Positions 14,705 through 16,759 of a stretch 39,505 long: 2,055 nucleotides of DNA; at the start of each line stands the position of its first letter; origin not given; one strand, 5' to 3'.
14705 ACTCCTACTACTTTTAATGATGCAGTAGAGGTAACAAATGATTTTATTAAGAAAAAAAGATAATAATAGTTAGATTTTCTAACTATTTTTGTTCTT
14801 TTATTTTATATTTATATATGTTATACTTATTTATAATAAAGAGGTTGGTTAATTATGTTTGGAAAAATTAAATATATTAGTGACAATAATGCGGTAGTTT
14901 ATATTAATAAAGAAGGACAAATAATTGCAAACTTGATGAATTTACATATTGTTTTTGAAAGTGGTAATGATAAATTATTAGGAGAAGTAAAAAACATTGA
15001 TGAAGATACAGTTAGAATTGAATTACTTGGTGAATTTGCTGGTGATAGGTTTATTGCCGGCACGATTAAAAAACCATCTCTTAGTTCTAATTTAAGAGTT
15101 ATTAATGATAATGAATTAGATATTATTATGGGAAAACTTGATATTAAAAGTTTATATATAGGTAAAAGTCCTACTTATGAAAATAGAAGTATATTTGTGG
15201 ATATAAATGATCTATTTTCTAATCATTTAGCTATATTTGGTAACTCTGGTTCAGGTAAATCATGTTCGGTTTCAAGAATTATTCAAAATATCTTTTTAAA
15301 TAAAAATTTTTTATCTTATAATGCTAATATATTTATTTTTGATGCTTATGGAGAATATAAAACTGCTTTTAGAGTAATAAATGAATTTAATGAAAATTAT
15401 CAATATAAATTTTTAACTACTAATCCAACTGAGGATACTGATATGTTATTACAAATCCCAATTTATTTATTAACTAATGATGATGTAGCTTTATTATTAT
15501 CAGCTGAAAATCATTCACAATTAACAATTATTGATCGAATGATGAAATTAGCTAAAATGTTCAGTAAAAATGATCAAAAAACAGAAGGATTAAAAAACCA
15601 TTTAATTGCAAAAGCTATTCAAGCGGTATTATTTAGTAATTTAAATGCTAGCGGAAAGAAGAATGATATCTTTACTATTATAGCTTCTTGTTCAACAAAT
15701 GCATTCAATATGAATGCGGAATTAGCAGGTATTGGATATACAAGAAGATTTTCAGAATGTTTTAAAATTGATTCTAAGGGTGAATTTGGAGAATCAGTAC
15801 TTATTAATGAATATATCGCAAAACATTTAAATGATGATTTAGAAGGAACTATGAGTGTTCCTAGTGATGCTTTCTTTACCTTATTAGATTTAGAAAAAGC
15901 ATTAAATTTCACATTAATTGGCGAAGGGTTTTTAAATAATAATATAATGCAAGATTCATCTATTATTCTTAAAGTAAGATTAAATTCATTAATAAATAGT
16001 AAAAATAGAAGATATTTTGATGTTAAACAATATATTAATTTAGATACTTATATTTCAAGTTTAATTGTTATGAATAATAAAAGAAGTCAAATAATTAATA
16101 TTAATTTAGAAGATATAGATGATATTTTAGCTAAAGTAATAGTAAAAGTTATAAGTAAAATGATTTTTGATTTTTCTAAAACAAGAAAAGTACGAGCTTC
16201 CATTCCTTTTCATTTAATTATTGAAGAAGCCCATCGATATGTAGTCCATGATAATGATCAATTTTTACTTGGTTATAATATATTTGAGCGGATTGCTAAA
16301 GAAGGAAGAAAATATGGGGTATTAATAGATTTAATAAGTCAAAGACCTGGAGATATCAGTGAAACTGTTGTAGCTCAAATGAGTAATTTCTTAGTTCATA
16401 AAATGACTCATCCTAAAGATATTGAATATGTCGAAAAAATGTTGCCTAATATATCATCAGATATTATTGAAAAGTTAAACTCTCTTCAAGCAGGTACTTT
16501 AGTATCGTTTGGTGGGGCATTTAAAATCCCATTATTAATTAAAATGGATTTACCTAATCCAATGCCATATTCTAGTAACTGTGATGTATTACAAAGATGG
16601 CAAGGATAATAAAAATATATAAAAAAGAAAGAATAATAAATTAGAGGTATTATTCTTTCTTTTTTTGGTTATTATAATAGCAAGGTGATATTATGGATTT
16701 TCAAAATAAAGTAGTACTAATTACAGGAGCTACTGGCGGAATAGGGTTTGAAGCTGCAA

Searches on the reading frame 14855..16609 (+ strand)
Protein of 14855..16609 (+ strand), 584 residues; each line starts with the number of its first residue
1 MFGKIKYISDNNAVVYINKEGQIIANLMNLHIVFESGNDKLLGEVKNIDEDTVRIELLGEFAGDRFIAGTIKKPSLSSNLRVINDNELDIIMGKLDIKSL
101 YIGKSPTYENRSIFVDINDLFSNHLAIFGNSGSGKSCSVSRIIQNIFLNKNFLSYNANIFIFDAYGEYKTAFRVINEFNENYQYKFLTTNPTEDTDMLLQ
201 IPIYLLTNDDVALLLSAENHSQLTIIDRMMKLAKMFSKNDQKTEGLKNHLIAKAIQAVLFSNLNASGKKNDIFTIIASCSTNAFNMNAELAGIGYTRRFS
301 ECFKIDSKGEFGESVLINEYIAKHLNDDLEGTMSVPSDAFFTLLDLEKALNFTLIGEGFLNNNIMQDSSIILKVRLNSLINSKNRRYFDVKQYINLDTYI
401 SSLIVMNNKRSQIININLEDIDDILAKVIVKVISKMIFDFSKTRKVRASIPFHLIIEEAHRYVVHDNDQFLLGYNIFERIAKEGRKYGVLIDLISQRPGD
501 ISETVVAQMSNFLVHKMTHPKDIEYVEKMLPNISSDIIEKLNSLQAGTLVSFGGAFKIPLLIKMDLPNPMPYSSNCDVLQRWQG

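Call 3: search_protein_families(library=pfam, proteins=[window:14855-16609:+], max_evalue=1)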
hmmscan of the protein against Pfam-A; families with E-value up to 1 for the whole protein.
window:14855-16609:+ (584 aa): 6 families
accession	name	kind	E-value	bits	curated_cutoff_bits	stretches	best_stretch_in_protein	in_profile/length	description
PF01935.23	DUF87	-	6.3e-23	82.5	23.2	1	101-252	2-138/220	Helicase HerA, central domain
PF12846.13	AAA_10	-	9.3e-07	28.6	27.5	2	123-259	22-135/362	AAA-like domain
PF01580.24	FtsK_SpoIIIE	-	0.00095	19.1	24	1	110-148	28-65/221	FtsK/SpoIIIE family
PF05872.18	HerA_C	-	0.083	11.9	22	1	456-524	263-330/502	Helicase HerA-like C-terminal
PF02874.29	ATP-synt_ab_N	-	0.1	13.6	20.9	1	14-63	8-58/69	ATP synthase alpha/beta family, beta-barrel domain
PF13173.12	AAA_14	-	0.18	12.2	27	0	144-190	51-97/129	AAA domain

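Call 4: search_protein_families(library=padloc, proteins=[window:14855-16609:+], max_evalue=1)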
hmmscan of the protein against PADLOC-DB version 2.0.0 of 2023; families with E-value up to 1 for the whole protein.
window:14855-16609:+ (584 aa): 17 families
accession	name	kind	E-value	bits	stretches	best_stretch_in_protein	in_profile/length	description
PDLC04102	HerA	-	3.2e-102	341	1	2-582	37-637/654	-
PDLC04105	HerA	-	3.1e-66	222.2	2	391-583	358-554/576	-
PDLC04106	HerA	-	1.2e-61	207.2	1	99-583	152-647/667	-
PDLC04098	HerA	-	1.6e-58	196.9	2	371-582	442-666/686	-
PDLC04097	HerA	-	6.8e-51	171.6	1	22-566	56-594/618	-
PDLC02185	HerA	-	4e-47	159.2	2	412-583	407-580/585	-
PDLC02188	HerA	-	2.4e-46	156.8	1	110-583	132-561/578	-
PDLC04103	HerA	-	1.4e-44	150.4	2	368-583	355-575/579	-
PDLC04100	HerA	-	1.2e-42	144.4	2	417-583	406-573/580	-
PDLC04104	HerA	-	2.5e-33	113.4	1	389-583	158-355/379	-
PDLC04140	mad8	-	3.7e-17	60.8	1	114-564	19-299/314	mads_8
PDLC01055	HerA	-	2.6e-15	54.2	2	361-564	333-524/532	Type III coevolved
PDLC04101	HerA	-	7.7e-14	49.2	1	44-215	80-252/400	-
PDLC04099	HerA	-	5.1e-12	43.6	1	46-170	82-212/214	-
PDLC04107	HerA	-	2.4e-11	41.2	1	66-250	108-296/306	-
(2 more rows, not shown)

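Call 5: search_protein_families(library=ncbifam, proteins=[window:14855-16609:+], max_evalue=1)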
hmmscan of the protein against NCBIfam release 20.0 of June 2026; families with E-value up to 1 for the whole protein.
window:14855-16609:+ (584 aa): 8 families
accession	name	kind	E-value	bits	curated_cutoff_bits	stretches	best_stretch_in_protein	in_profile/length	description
NF042944.1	HerA_antiphage_2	equivalog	1.9e-49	168.9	850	1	110-583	124-561/576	anti-phage-associated helicase HerA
NF042943.1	HerA_antiphage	equivalog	1.7e-43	149.1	800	2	411-582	394-566/566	anti-phage-associated helicase HerA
NF040937.1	HerA_Thermprot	equivalog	2e-33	115.5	800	2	392-583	288-480/487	DNA double-strand break repair helicase HerA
NF040819.1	helicase_HerA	equivalog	1.2e-25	90.1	970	2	449-564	401-514/561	DNA double-strand break repair helicase HerA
NF053655.1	CedD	equivalog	2.5e-16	59.5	600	2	363-564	340-525/527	DNA-translocating ATPase CedD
NF033849.1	ser_rich_anae_1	subfamily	2e-12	45.3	650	1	419-526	982-1099/1163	serine-rich protein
NF045971.1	conju_CD1110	equivalog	8.6e-09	34.2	325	2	99-170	393-458/752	VirB4-like conjugal transfer ATPase, CD1110 family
TIGR03925.1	T7SS_EccC_b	equivalog_domain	0.016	13.5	346.55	1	114-166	355-403/564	type VII secretion protein EccCb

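Call 10: find_homologous_proteins(query=window:14855-16609:+, max_evalue=1e-10)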
Query window:14855-16609:+ (584 aa): 7968 proteins with E <= 1e-10 among 8000 candidates; the best 120 are listed.
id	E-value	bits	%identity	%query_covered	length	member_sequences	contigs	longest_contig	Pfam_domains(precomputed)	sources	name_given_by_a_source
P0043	0.0e+0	1276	100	100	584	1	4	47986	PF01935.24,PF12846.14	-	-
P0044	0.0e+0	1248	97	100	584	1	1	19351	PF01935.24,PF12846.14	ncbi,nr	ncbi:MAG: DUF87 domain-containing protein [Bacilli bacterium]|nr:DUF87 domain-containing protein [Ba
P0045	0.0e+0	1245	97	100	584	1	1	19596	PF01935.24,PF12846.14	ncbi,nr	ncbi:MAG: DUF87 domain-containing protein [Bacilli bacterium]|nr:DUF87 domain-containing protein [Ba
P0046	0.0e+0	1234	96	100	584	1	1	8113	PF01935.24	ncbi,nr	ncbi:MAG: DUF87 domain-containing protein [Bacilli bacterium]|nr:DUF87 domain-containing protein [Ba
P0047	0.0e+0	1225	95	100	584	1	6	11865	PF01935.24,PF12846.14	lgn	-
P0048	0.0e+0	1126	86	100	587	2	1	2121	PF01935.24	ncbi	-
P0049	0.0e+0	1115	85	100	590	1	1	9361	PF01935.24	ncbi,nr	ncbi:MAG: DUF87 domain-containing protein [Bacilli bacterium]|nr:DUF87 domain-containing protein [Ba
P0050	0.0e+0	1108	84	100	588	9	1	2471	PF01935.24,PF12846.14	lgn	-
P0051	0.0e+0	1108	85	100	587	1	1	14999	PF01935.24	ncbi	-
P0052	0.0e+0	1099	84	100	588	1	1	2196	PF01935.24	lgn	-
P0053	0.0e+0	1086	83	100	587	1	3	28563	PF01935.24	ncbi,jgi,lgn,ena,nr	ncbi:MAG: DUF87 domain-containing protein [Bacilli bacterium]|nr:DUF87 domain-containing protein [Ba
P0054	0.0e+0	1085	84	100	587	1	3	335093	PF01935.24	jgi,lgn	jgi:uncharacterized protein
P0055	0.0e+0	1085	83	100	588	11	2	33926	PF01935.24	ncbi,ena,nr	ncbi:MAG: ATP-binding protein [Mollicutes bacterium]|nr:ATP-binding protein [Mollicutes bacterium]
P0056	0.0e+0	1077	83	100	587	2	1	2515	PF01935.24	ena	-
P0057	0.0e+0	1075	82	100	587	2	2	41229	PF01935.24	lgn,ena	-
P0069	0.0e+0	1071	82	100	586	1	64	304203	PF01935.24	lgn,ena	-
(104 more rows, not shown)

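Call 13: find_encoding_contigs(protein=P0069, flank=6000, max_places=3)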
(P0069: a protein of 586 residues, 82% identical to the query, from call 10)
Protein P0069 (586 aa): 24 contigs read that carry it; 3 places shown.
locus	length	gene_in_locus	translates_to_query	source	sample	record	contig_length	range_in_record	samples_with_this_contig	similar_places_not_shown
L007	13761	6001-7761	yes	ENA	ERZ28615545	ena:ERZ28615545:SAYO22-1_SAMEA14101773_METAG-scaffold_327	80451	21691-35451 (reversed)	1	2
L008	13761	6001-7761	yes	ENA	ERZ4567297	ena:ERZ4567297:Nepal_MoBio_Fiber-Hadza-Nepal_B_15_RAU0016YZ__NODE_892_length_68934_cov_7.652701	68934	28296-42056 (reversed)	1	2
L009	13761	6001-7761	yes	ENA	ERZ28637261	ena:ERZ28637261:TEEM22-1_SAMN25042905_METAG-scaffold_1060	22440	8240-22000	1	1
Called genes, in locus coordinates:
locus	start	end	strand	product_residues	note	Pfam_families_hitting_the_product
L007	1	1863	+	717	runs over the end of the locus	PF00005:ABC_tran, PF02463:SMC_N (weak), PF13304:AAA_21 (faint)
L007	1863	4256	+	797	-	PF00005:ABC_tran, PF02687:FtsX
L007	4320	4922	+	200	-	-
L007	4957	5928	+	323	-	-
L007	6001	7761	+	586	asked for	PF01935:DUF87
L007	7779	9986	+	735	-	-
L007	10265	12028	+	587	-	PF07973:tRNA_SAD, PF00587:tRNA-synt_2b, PF03129:HGTP_anticodon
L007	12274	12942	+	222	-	PF00899:ThiF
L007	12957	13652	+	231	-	PF00149:Metallophos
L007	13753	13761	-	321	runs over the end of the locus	PF01210:NAD_Gly3P_dh_N, PF02558:ApbA (weak), PF03446:NAD_binding_2 (weak), PF03721:UDPG_MGDP_dh_N (faint), PF03807:F420_oxidored (weak), PF07479:NAD_Gly3P_dh_C, PF20618:GPD_NAD_C_bact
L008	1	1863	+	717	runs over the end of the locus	PF00005:ABC_tran, PF02463:SMC_N (weak), PF13304:AAA_21 (faint)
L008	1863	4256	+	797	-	PF00005:ABC_tran, PF02687:FtsX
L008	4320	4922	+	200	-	-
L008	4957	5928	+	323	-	-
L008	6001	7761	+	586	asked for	PF01935:DUF87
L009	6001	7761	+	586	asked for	PF01935:DUF87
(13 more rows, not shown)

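Call 18: find_related_loci(query=window:14855-16609:+, collection=genome_contigs, flank=6000)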
Query window:14855-16609:+ (584 aa) in genome_contigs; peptide patterns used: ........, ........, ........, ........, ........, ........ (x = any residue, [..] = any of these).
197 stretches matched a pattern; 97 encode a relative of the query (tblastn E <= 1e-3); the best 80 are kept; 80 distinct loci.
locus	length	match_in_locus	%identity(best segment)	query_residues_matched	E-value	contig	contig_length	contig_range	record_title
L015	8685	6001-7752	97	1-584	0e+0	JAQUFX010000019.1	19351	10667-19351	MAG: Bacilli bacterium isolate STCSWMC_210 NODE_7083_length_19351_cov_9.807012_ST_CSWMC, whole genome shotgun sequence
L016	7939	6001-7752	96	1-584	0e+0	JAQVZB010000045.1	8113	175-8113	MAG: Bacilli bacterium isolate STF2_163 NODE_28865_length_8113_cov_7.951415_Sandtown_F2, whole genome shotgun sequence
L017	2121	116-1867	86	1-584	0e+0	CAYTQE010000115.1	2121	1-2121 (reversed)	MAG TPA_asm: uncultured Muribaculaceae bacterium isolate SRP294416_co3_461 genome assembly, contig: NODE_156480_length_2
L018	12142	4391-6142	85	1-584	0e+0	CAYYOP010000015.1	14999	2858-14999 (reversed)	MAG TPA_asm: uncultured Muribaculaceae bacterium isolate SRP294416_co2_107 genome assembly, contig: NODE_4783_length_149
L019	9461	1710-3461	84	1-584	0e+0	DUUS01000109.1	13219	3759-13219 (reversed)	MAG TPA_asm: Mollicutes bacterium isolate AS08sgBPME_254 186875_AS08, whole genome shotgun sequence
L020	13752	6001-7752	83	1-584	0e+0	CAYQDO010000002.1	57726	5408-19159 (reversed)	MAG TPA_asm: uncultured Muribaculaceae bacterium isolate SRP192927_co2_736 genome assembly, contig: NODE_481_length_5772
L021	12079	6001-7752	83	1-584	0e+0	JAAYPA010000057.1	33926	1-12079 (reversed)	MAG: Mollicutes bacterium isolate AS22ysBPME_135 100216_AS22, whole genome shotgun sequence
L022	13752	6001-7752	83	1-584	0e+0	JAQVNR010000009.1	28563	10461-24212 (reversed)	MAG: Bacilli bacterium isolate STF1_161 NODE_3618_length_28563_cov_5.505205_Sandtown_F1, whole genome shotgun sequence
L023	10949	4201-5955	83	1-584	0e+0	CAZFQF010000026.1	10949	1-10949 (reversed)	MAG TPA_asm: uncultured Muribaculaceae bacterium isolate SRP192927_co4_904 genome assembly, contig: NODE_14458_length_10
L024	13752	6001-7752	82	1-584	0e+0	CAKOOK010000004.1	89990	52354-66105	MAG: uncultured Bacilli bacterium isolate REFINED_METABAT215_TOP10_CONTIGS_1500_ASSEMBLY_K77_MERGED__Hadza_PheChl_Fiber-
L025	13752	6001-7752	82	1-584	0e+0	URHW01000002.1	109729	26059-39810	uncultured Tenericutes bacterium isolate UMGS1021 genome assembly, contig: NODE_73_length_109729_cov_29.304083, whole ge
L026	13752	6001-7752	82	1-584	0e+0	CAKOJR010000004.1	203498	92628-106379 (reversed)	MAG: uncultured Bacilli bacterium isolate REFINED_METABAT215_TOP10_CONTIGS_1500_ASSEMBLY_K77_MERGED__Hadza_MoBio_hadza-I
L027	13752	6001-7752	81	1-584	0e+0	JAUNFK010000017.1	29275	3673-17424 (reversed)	MAG: bacterium isolate S25M_St_metabat_56 NODE_557_length_29275_cov_6.411396, whole genome shotgun sequence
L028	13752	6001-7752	80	1-584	0e+0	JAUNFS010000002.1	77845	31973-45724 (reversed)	MAG: bacterium isolate S25M_St_metabat_91 NODE_98_length_77845_cov_29.898779, whole genome shotgun sequence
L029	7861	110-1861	80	1-584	0e+0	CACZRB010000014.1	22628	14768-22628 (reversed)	MAG: uncultured Erysipelotrichaceae bacterium isolate RUG12877 genome assembly, contig: RUG12877_asm_14, whole genome sh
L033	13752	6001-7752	76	1-583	0e+0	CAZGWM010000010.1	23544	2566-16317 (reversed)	MAG TPA_asm: uncultured Muribaculaceae bacterium isolate SRP294416_co2_51 genome assembly, contig: NODE_2000_length_2354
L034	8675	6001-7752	75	1-584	0e+0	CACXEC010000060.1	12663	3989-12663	MAG: uncultured Erysipelotrichaceae bacterium isolate RUG11168 genome assembly, contig: RUG11168_asm_60, whole genome sh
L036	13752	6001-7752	74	1-584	0e+0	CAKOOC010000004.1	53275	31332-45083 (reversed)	MAG: uncultured Bacilli bacterium isolate REFINED_METABAT215_TOP10_CONTIGS_1500_ASSEMBLY_K77_MERGED__Hadza_MoBio_hadza-A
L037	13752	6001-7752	71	1-584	0e+0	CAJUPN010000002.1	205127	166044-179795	MAG TPA_asm: uncultured Bacilli bacterium isolate MGBC164624 genome assembly, contig: MGBC164624.2, whole genome shotgun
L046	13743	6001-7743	58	1-582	0e+0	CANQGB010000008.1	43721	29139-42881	MAG: uncultured Bacilli bacterium isolate Lapin-005__bin86 genome assembly, contig: Lapin-005__NODE_1076_length_43721_co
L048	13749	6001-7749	59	1-583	0e+0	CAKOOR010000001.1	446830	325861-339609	MAG: uncultured Bacilli bacterium isolate REFINED_METABAT215_TOP10_CONTIGS_1500_ASSEMBLY_K77_MERGED__Hadza_PheChl_Fiber-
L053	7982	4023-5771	58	1-583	0e+0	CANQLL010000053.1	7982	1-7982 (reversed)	MAG: uncultured Bacilli bacterium isolate Lapin-015__bin71 genome assembly, contig: Lapin-015__NODE_9630_length_7982_cov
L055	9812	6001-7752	59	1-584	0e+0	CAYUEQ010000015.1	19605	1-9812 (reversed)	MAG TPA_asm: uncultured Muribaculaceae bacterium isolate SRP294416_co2_232 genome assembly, contig: NODE_2908_length_196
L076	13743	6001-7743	57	1-582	0e+0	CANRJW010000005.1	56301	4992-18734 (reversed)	MAG: uncultured Bacilli bacterium isolate Lapin-021__bin68 genome assembly, contig: Lapin-021__NODE_681_length_56301_cov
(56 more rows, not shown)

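Call 22: search_protein_families(library=pfam, proteins=[L048:5044-5856:+, L076:5041-5958:+, L037:4732-5958:+, L024:4957-5928:+, L016:5237-5896:+, L016:4108-5208:+, L046:5083-5871:+, L034:5170-5940:+, L033:5204-5929:+, L053:3077-3952:+], max_evalue=0.01)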
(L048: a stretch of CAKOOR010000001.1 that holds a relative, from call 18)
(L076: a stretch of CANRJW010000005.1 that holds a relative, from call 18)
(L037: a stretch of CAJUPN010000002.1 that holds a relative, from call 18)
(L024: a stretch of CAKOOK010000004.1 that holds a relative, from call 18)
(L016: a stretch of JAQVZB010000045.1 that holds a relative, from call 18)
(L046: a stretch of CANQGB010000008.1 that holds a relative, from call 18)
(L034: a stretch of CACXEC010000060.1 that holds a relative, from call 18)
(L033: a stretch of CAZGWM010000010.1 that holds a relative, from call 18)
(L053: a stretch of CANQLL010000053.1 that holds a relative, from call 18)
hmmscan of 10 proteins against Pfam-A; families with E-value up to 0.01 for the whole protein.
L048:5044-5856:+ (270 aa): 1 family
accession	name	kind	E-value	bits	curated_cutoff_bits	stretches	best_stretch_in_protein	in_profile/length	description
PF01832.25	Glucosaminidase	-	0.0048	18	30.2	1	156-248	12-114/123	Mannosyl-glycoprotein endo-beta-N-acetylglucosaminidase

L076:5041-5958:+ (305 aa): 0 families

L037:4732-5958:+ (408 aa): 4 families
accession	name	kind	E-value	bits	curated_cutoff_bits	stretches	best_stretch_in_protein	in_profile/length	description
PF00591.27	Glycos_transf_3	-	3.2e-35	122.4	27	1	77-304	3-253/253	Glycosyl transferase family, a/b domain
PF02885.22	Glycos_trans_3N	-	5.6e-19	68.1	26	1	5-66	2-63/63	Glycosyl transferase family, helical bundle domain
PF07831.19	PYNP_C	-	6.2e-14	51.9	27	1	337-399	1-63/75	Pyrimidine nucleoside phosphorylase C-terminal domain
PF00364.28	Biotin_lipoyl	-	0.00056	20.1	22.1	0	373-394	20-41/73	Biotin-requiring enzyme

L024:4957-5928:+ (323 aa): 1 family
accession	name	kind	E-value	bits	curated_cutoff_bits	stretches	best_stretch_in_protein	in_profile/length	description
PF04513.17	Baculo_PEP_C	-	0.00043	20.8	38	1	75-173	36-130/140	Baculovirus polyhedron envelope protein, PEP, C terminus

L016:5237-5896:+ (219 aa): 1 family
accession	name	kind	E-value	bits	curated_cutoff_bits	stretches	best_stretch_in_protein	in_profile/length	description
PF00293.34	NUDIX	-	2.7e-09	37.6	21.1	1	38-164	3-120/134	NUDIX domain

L016:4108-5208:+ (366 aa): 9 families
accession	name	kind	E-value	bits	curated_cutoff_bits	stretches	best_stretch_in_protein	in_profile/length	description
PF13479.12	AAA_24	-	0.0001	22.6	27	1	155-217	3-53/195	AAA domain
PF20720.3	nSTAND3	-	0.00065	19.9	27.2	1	151-175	14-38/155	Novel STAND NTPase 3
PF05783.17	DLIC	-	0.00079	18.8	19.7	1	153-183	24-54/471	Dynein light intermediate chain (DLIC)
PF07475.17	Hpr_kinase_C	-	0.00097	19.1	33.3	1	143-179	7-43/171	HPr Serine kinase C-terminal domain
PF13555.12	AAA_29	-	0.0017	18.5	27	1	146-170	13-38/61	P-loop containing region of AAA domain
PF00005.33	ABC_tran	-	0.0035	18.4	25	1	157-185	14-42/137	ABC transporter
PF02492.25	cobW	-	0.0035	17.4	20.7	0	158-183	4-31/180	CobW/HypB/UreG, nucleotide-binding domain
PF05729.18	NACHT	-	0.0071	16.6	26.7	0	157-182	3-28/167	NACHT domain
PF12775.13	AAA_7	-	0.0085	16.1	25.8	0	132-179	12-58/181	P-loop containing dynein motor region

L046:5083-5871:+ (262 aa): 0 families

L034:5170-5940:+ (256 aa): 0 families

L033:5204-5929:+ (241 aa): 1 family
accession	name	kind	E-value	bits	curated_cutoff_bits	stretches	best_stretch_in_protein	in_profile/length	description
PF02661.23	Fic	-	2.6e-17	63.9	24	1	83-179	1-90/93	Fic/DOC family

L053:3077-3952:+ (291 aa): 2 families
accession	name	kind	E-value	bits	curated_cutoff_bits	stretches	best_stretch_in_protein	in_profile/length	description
PF00889.24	EF_TS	-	6.1e-72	241.9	27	1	69-271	1-204/204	Elongation factor TS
PF25025.1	EF-Ts_N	-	6.6e-07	29.6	33.2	1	5-42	15-53/60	Elongation factor Ts, mitochondrial, N-terminal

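Call 29: search_solved_structures(query=window:14855-16609:+, max_evalue=0.001)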
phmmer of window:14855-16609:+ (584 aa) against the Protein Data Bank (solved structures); distinct sequences matched with E-value up to 0.001: 9.
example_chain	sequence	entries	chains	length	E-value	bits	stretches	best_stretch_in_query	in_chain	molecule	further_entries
9c1m_M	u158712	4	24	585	9.7e-47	163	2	410-582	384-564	ATP-binding protein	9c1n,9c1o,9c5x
8ziq_M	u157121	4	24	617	1.5e-36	129.4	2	410-583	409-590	HerA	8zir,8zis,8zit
8xau_A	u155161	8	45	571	5.6e-36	127.5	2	399-583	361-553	ATP-binding protein | HerA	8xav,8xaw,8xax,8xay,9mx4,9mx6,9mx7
8wiv_A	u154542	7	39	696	9.6e-29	103.7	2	39-247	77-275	Helicase HerA central domain-containing protein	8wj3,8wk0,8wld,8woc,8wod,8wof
4d2i_A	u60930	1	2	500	2.1e-28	102.5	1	390-583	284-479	HERA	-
8yho_A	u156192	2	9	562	4.3e-27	98.2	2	393-563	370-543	DUF87 domain-containing protein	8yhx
8j4u_M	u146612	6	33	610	7e-27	97.5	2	416-582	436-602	Nucleoside triphosphate hydrolase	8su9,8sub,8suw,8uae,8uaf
9x1l_A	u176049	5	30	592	6.4e-19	71.2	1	450-564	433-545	DNA helicase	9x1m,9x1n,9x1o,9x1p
8wet_A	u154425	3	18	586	1.8e-06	30.1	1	435-528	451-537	TdpA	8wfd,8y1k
